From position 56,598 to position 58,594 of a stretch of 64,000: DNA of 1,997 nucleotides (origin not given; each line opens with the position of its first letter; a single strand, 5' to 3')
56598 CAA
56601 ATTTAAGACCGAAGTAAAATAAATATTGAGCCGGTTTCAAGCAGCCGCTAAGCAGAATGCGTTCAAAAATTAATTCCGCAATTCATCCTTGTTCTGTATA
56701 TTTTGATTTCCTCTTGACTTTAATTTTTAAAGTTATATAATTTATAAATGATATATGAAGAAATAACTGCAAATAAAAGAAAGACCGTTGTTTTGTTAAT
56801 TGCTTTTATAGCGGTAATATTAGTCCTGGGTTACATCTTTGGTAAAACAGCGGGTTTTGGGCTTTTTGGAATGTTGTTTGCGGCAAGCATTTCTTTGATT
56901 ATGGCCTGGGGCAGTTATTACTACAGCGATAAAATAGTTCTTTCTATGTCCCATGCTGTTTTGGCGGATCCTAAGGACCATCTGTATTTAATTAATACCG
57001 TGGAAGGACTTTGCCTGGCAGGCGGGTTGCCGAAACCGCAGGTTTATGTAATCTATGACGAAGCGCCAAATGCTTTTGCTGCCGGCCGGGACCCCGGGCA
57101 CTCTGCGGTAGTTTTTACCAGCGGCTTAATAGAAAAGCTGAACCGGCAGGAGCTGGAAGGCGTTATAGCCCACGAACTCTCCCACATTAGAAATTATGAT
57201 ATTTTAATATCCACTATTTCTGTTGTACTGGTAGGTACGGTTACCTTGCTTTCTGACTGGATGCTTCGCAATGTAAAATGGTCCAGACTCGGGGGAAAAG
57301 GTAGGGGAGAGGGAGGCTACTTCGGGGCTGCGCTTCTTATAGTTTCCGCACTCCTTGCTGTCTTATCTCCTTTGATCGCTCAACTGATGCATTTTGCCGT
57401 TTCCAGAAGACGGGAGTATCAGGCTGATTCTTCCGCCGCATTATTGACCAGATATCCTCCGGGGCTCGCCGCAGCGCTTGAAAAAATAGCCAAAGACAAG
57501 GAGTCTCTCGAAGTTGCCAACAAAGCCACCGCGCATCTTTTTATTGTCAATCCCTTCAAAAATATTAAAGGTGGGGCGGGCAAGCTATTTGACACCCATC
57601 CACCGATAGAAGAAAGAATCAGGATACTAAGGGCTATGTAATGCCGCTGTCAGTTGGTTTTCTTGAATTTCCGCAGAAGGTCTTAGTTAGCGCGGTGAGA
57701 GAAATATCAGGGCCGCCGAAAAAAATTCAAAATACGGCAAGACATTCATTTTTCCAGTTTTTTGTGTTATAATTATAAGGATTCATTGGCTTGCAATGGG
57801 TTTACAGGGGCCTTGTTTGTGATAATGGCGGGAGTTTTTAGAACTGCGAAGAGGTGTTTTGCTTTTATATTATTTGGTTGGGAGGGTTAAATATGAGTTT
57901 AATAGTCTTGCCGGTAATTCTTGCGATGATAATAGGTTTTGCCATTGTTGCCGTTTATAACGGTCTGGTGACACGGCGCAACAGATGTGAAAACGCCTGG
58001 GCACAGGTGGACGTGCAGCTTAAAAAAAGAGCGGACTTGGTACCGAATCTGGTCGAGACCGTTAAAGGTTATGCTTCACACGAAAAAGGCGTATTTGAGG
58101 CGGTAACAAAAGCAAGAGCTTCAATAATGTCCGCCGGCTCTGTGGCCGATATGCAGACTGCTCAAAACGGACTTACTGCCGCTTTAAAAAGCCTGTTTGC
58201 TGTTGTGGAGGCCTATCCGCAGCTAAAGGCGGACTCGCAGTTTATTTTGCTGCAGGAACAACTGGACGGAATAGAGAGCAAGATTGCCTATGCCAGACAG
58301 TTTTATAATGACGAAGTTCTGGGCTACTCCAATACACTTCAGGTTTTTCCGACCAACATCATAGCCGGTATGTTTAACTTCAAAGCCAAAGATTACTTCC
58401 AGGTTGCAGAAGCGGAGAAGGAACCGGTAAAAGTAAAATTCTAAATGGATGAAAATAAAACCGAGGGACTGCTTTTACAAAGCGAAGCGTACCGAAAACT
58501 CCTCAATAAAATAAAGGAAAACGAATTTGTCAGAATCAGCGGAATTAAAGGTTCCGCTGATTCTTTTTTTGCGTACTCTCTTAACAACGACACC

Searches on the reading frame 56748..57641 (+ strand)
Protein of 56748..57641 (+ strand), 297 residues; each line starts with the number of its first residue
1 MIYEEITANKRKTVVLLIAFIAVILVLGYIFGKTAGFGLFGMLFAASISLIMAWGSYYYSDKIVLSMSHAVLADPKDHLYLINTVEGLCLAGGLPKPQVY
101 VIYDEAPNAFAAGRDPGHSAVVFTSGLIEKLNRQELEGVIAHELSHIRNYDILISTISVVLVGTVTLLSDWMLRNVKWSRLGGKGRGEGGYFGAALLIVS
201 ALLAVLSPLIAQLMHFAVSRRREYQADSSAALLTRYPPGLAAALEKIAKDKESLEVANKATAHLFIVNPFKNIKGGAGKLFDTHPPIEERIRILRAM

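Call 33: search_protein_families(library=pfam, proteins=[window:56748-57641:+], max_evalue=0.00001)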
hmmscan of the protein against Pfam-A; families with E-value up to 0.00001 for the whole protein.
window:56748-57641:+ (297 aa): 1 family
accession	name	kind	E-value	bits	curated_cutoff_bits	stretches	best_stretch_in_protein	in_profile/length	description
PF01435.24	Peptidase_M48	-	7.9e-31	107.8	20.3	1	78-296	4-184/186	Peptidase family M48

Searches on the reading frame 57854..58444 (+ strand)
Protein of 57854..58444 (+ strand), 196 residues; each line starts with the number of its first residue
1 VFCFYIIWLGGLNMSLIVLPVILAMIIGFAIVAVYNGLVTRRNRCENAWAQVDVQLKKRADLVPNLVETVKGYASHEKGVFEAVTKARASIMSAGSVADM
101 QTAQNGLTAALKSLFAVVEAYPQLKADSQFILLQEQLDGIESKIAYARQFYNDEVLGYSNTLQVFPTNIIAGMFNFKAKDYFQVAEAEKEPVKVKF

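Call 33: search_protein_families(library=pfam, proteins=[window:57854-58444:+], max_evalue=0.00001)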
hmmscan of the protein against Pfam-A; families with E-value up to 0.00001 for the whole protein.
window:57854-58444:+ (196 aa): 1 family
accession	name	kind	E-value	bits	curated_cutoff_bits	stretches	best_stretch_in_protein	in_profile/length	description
PF04011.17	LemA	-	5.2e-61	205.3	26.2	1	48-196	1-149/149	LemA family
